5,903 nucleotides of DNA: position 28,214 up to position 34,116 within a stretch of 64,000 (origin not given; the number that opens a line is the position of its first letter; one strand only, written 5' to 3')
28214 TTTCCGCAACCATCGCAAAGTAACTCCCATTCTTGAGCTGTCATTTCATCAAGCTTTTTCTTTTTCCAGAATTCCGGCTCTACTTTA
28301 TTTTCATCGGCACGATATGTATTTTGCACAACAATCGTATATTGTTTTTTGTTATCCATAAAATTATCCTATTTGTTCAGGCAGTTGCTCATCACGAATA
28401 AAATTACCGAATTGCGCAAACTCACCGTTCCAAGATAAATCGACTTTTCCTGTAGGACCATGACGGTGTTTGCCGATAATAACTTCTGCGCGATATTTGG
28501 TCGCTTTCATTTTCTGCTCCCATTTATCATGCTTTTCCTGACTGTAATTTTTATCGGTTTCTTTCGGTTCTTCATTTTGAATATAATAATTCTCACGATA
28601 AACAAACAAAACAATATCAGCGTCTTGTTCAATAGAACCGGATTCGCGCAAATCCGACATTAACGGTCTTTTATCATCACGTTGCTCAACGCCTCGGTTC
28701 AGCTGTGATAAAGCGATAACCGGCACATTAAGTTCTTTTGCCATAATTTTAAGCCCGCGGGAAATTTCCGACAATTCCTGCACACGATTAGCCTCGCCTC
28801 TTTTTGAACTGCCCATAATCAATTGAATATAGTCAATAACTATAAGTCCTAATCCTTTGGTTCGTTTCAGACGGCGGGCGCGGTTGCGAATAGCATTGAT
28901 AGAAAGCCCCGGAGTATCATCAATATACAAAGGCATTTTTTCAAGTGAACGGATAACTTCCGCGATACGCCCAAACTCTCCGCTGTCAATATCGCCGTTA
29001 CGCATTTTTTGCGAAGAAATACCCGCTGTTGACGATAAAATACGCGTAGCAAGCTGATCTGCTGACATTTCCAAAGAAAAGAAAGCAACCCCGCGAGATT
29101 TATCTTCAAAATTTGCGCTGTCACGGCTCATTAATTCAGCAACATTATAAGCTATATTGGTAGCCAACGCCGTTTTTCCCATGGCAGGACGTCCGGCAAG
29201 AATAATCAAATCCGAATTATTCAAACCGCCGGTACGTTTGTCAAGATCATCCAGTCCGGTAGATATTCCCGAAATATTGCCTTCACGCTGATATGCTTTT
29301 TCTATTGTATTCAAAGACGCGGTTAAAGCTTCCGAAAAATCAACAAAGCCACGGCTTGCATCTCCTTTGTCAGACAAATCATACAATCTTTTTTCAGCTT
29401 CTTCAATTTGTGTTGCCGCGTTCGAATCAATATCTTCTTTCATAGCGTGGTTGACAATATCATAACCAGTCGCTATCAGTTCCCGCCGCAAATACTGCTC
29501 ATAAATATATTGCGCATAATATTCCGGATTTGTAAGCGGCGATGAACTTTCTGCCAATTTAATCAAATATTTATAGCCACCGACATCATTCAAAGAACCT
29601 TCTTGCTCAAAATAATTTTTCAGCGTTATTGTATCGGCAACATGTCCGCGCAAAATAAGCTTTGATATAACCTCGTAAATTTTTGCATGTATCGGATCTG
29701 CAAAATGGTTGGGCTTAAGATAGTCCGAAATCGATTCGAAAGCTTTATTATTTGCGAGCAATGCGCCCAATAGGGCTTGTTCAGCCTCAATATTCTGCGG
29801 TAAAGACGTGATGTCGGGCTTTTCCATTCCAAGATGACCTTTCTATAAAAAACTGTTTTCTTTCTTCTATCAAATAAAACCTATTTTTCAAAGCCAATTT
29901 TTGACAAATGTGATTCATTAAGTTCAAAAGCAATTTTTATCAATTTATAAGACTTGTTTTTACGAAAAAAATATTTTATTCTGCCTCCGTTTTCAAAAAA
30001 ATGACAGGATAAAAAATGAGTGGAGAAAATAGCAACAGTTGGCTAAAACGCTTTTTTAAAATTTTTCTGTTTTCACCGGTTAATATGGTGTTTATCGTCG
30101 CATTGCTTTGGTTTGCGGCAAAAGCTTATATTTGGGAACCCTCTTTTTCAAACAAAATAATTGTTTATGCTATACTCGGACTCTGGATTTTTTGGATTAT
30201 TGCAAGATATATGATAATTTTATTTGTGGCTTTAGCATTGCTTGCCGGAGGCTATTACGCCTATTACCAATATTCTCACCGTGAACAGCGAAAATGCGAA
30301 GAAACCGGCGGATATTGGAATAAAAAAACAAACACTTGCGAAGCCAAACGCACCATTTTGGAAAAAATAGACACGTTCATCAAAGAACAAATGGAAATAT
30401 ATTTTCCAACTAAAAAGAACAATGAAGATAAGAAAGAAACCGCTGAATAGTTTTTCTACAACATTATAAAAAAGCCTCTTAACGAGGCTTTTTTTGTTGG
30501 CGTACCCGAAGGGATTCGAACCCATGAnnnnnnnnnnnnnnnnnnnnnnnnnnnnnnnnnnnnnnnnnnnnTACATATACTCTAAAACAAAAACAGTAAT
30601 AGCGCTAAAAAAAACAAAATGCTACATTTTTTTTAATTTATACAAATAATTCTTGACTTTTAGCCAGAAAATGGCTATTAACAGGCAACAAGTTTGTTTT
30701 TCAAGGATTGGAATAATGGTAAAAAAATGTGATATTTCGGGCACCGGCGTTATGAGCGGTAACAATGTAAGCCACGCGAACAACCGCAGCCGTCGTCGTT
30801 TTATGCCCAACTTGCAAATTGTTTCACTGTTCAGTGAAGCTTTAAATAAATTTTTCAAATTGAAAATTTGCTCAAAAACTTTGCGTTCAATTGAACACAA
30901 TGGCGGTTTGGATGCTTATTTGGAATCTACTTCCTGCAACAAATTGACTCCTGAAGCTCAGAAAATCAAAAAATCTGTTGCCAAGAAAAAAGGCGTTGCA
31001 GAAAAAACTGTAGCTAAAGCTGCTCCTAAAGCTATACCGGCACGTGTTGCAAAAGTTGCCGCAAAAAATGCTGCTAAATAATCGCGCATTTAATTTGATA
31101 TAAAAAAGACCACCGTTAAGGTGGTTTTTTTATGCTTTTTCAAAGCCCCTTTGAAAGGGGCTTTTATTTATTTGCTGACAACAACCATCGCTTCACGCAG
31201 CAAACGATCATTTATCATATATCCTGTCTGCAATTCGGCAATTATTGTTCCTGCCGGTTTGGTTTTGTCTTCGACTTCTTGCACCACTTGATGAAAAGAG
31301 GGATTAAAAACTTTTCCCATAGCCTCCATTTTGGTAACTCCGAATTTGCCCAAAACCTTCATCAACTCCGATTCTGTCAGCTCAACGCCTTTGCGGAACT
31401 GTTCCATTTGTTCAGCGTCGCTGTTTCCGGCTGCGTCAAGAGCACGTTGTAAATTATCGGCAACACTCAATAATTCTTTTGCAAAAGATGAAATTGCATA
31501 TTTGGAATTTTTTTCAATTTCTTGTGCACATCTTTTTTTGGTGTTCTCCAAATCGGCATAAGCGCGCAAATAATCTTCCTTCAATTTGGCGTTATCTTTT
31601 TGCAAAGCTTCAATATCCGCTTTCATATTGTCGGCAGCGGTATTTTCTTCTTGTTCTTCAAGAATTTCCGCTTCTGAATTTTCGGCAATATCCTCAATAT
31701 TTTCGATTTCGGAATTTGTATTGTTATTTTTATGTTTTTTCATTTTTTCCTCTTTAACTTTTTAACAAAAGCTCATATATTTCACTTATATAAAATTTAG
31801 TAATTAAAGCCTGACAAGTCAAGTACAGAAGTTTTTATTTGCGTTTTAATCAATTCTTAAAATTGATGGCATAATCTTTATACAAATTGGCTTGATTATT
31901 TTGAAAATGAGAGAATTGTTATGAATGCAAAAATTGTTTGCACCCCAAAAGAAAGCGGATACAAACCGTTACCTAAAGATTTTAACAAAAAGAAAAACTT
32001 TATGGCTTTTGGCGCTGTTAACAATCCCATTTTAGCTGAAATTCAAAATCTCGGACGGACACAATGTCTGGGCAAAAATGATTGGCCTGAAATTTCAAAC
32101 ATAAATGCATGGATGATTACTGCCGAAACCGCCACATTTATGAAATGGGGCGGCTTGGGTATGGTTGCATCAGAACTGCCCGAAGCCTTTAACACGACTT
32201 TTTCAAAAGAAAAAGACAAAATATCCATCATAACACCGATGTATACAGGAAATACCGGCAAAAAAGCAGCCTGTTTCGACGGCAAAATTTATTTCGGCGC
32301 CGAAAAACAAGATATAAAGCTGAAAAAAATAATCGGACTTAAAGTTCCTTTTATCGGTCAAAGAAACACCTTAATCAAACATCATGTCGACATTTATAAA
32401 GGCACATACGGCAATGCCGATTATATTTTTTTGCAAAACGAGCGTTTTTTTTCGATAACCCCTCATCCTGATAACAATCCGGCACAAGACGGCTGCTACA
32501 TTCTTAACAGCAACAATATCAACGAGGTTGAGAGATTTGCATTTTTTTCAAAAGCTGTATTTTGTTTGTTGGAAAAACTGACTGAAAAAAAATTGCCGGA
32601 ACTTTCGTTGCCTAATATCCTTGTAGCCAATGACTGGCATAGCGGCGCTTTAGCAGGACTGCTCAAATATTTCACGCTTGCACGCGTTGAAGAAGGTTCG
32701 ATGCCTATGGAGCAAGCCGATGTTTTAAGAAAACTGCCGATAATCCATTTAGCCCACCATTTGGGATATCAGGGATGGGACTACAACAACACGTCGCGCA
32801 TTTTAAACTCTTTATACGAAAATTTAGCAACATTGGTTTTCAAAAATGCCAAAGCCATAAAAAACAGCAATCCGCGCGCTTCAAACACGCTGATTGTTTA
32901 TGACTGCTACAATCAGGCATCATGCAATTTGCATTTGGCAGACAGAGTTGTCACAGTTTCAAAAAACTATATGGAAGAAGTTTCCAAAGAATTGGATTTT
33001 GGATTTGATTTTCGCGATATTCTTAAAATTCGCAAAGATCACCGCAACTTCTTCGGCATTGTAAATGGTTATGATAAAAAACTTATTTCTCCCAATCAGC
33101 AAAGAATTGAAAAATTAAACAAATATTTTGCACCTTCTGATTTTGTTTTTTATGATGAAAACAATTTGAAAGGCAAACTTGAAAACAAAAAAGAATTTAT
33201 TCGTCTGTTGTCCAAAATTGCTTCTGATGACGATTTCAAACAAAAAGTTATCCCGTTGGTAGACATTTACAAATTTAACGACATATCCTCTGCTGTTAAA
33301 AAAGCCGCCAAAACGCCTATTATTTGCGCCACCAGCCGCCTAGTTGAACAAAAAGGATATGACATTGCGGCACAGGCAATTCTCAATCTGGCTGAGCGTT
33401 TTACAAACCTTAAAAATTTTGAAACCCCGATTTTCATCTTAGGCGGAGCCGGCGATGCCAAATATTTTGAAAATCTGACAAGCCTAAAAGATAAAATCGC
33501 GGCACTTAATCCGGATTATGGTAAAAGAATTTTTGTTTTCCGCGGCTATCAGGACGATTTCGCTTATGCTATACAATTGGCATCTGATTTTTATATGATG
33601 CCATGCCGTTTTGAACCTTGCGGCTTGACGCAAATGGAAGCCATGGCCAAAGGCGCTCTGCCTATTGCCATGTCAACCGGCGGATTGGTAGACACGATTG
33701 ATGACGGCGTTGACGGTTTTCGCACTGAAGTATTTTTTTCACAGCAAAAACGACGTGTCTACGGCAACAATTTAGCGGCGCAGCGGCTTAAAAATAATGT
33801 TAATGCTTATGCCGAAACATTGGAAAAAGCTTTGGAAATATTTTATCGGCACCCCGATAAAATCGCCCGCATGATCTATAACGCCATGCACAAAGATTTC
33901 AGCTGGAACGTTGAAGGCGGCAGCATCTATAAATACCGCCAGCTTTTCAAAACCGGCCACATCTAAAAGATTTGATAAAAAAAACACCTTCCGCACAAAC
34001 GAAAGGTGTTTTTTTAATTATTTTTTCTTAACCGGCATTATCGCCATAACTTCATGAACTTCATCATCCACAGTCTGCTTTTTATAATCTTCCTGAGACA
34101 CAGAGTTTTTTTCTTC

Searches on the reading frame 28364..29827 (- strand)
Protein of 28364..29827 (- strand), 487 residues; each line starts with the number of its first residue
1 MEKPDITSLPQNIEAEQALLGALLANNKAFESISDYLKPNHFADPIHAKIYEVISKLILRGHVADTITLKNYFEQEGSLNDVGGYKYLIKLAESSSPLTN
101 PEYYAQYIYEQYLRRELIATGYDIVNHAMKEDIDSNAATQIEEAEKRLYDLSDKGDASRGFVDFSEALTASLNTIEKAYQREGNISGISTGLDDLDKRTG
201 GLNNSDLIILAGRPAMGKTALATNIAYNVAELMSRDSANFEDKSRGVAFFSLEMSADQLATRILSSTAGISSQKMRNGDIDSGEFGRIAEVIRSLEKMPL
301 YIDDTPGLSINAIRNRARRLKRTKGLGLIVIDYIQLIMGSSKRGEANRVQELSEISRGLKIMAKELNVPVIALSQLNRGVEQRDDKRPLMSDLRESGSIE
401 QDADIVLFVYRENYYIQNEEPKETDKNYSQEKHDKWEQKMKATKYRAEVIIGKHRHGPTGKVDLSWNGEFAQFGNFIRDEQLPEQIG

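Call 81: search_protein_families(library=pfam, proteins=[window:28364-29827:-], max_evalue=0.00001)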
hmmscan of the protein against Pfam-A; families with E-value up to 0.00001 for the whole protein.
window:28364-29827:- (487 aa): 3 families
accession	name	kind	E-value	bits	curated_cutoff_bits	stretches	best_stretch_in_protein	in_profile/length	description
PF03796.21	DnaB_C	-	2.3e-105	352.1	27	1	187-475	1-255/255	DnaB-like helicase C terminal domain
PF00772.26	DnaB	-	2.2e-30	105.2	23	1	9-110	2-103/103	DnaB-like helicase N terminal domain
PF13481.12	AAA_25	-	3e-16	60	27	1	200-376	27-190/195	AAA domain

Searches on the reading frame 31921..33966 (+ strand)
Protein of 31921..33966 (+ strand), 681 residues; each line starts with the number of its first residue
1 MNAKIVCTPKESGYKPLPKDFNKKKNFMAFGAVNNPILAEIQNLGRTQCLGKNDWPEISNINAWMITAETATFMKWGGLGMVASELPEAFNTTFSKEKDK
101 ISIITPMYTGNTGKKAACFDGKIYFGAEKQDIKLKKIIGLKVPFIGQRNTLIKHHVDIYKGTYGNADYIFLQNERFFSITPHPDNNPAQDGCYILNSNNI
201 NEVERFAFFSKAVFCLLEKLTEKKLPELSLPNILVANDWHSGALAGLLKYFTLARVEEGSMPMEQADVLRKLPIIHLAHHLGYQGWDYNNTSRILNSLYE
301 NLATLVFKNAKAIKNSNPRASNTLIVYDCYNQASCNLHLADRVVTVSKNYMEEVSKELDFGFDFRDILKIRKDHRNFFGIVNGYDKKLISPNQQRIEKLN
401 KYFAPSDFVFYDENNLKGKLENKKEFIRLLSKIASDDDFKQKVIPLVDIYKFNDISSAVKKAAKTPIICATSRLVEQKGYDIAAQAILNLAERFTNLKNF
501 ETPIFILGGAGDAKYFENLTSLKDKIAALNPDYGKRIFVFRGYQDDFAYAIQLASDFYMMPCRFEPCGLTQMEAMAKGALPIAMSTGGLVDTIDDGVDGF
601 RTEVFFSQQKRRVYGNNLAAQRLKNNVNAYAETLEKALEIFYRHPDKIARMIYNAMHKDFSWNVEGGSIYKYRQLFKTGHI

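Call 3: search_protein_families(library=pfam, proteins=[window:31921-33966:+], max_evalue=0.1)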
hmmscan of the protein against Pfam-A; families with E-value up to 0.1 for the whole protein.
window:31921-33966:+ (681 aa): 4 families
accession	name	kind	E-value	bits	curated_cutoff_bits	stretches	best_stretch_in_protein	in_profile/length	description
PF08323.17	Glyco_transf_5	-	8.4e-27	94.8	22.7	1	64-363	3-232/239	Starch synthase catalytic domain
PF00534.26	Glycos_transf_1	-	2.4e-12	47.2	26.4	1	456-603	6-141/172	Glycosyl transferases group 1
PF13692.12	Glyco_trans_1_4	-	1e-11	45.7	27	1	466-601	2-123/142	Glycosyl transferases group 1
PF20706.3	GT4-conflict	-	1.5e-06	27.9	26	1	460-639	192-367/385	Family 4 Glycosyltransferase in conflict systems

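Call 4: search_protein_families(library=ncbifam, proteins=[window:31921-33966:+], max_evalue=0.1)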
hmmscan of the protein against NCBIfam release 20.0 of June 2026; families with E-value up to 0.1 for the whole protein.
window:31921-33966:+ (681 aa): 21 families
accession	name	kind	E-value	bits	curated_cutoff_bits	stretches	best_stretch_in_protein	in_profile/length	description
TIGR02095.1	glgA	subfamily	3.4e-62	210.7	328.45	2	461-676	290-474/477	glycogen/starch synthase, ADP-glucose type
NF001898.0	PRK00654.1-1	equivalog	9.1e-49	166.4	603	2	460-677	288-473/477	glycogen synthase GlgA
NF001899.0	PRK00654.1-2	equivalog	1.1e-47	162.5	459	2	459-677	285-473/478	glycogen synthase GlgA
NF001903.0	PRK00654.2-2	equivalog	2.7e-46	158.2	616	2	463-677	294-476/482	glycogen synthase GlgA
NF001905.0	PRK00654.2-4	subfamily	1.7e-41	142.3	560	1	65-668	5-478/489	glycogen synthase GlgA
NF001901.0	PRK00654.1-5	equivalog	2.2e-39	135.3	649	2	462-677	313-489/502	glycogen synthase GlgA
NF001900.0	PRK00654.1-3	equivalog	8.5e-35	120.1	509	2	465-677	272-452/481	glycogen synthase GlgA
NF010699.0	PRK14099.1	equivalog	1.4e-30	106.2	762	2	460-675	290-479/485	glycogen synthase GlgA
NF001906.0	PRK00654.2-5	equivalog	5.4e-30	104.7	870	2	466-676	305-480/485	glycogen synthase GlgA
NF001902.0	PRK00654.2-1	equivalog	2.7e-29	102.1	845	2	459-668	294-481/492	glycogen synthase GlgA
NF001904.0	PRK00654.2-3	equivalog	6e-29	101.1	577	2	464-610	293-424/475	glycogen synthase GlgA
NF010698.0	PRK14098.1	equivalog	1.4e-24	86.7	754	2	464-677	306-484/489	starch synthase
TIGR03999.1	thiol_BshA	equivalog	6.5e-08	31.9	273.7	1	540-605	259-323/375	N-acetyl-alpha-D-glucosaminyl L-malate synthase BshA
NF041876.1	EPS_EpsE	equivalog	2.6e-07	30.2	400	1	447-600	195-341/389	exopolysaccharide biosynthesis GT4 family glycosyltransferase EpsE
TIGR02149.1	glgA_Coryne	subfamily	3.3e-06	26.5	302.4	1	495-663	224-377/391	glycogen synthase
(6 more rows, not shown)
